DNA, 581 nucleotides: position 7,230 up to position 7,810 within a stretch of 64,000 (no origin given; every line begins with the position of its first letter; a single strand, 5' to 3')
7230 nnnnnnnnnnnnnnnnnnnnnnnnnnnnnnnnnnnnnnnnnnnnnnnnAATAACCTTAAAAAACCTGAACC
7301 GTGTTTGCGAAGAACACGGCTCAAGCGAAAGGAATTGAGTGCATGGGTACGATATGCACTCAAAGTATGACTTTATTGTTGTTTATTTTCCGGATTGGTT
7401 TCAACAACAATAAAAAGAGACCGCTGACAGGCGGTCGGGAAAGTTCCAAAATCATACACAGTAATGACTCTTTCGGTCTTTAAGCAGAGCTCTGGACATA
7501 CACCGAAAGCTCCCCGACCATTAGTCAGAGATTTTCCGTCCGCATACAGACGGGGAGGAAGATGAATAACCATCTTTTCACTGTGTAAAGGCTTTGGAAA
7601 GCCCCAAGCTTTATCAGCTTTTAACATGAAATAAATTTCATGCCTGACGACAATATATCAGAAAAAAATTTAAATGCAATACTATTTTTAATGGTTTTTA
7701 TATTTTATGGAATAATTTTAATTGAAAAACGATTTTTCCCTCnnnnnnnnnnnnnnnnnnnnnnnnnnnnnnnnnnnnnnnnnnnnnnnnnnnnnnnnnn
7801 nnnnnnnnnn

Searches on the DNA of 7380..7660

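Call 93: search_rna_families(source=window, start=7380, end=7660, threshold=evalue, max_evalue=1, show_alignments=2)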
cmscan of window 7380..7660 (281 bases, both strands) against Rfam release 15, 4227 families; matches with E-value up to 1: 0.
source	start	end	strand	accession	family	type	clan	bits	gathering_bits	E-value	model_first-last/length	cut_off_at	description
